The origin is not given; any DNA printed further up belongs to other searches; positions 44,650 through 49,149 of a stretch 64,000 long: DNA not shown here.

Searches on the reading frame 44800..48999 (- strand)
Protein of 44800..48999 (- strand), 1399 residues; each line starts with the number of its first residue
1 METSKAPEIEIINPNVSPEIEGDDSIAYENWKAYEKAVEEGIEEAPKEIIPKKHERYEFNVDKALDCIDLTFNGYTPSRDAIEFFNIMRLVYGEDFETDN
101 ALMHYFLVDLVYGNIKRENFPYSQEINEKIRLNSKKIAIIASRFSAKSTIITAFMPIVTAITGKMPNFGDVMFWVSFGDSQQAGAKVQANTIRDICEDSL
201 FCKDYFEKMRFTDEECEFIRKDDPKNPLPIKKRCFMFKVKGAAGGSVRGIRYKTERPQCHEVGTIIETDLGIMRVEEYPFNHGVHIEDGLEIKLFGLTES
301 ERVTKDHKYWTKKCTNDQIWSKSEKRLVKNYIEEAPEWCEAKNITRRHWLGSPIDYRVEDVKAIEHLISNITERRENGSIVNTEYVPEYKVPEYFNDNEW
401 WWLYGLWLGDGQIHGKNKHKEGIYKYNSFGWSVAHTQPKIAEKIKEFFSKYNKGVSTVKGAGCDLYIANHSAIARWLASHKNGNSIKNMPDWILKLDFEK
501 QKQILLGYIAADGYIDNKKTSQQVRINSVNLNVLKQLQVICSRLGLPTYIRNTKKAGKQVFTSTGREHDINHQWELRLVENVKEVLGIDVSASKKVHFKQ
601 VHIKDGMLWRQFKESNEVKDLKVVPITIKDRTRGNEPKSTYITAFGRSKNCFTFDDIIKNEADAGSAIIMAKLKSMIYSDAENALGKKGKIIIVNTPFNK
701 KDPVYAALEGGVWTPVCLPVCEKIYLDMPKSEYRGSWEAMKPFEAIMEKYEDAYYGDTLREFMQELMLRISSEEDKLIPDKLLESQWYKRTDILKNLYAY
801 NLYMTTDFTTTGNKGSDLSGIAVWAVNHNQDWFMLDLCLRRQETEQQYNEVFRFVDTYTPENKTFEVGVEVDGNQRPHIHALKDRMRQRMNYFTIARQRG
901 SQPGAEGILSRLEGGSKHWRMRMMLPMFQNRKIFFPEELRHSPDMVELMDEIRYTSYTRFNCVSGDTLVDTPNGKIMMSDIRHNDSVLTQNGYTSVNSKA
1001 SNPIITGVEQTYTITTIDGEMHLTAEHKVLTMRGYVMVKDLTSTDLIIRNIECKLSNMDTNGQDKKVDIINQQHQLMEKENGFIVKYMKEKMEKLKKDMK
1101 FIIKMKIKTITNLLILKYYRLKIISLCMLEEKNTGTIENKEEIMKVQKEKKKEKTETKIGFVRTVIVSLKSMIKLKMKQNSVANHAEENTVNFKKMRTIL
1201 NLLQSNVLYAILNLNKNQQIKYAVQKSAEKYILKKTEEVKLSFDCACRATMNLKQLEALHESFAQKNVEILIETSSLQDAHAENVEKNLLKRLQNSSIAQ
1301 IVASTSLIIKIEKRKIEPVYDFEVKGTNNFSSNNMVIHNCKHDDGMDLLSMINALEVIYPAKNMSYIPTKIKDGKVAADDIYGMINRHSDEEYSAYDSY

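Call 17: search_protein_families(library=phrogs, proteins=[window:44800-48999:-], max_evalue=0.00001)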
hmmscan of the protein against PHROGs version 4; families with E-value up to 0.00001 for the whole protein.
window:44800-48999:- (1399 aa): 3 families
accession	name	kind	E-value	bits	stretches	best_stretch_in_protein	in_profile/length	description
phrog_38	-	head and packaging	1e-36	128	1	629-955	395-683/760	terminase large subunit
phrog_36001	-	unknown function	1.5e-06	27.7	0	333-555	173-376/715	-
phrog_30356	-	DNA, RNA and nucleotide metabolism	3.3e-06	26.4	0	486-551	570-633/823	helicase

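Call 31: find_related_loci(query=window:44800-48999:-, collection=viral_contigs, flank=10000)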
Query window:44800-48999:- (1399 aa) in viral_contigs; peptide patterns used: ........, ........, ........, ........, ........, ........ (x = any residue, [..] = any of these).
5 stretches matched a pattern; 4 encode a relative of the query (tblastn E <= 1e-3); 4 distinct loci.
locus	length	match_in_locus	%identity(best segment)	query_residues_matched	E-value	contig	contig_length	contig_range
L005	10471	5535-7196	47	19-966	4e-120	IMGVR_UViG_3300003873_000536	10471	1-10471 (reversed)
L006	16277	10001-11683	44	12-966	2e-114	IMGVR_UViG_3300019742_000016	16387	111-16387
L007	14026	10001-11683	44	12-966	2e-114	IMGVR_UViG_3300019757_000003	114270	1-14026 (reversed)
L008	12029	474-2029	73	20-998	3e-92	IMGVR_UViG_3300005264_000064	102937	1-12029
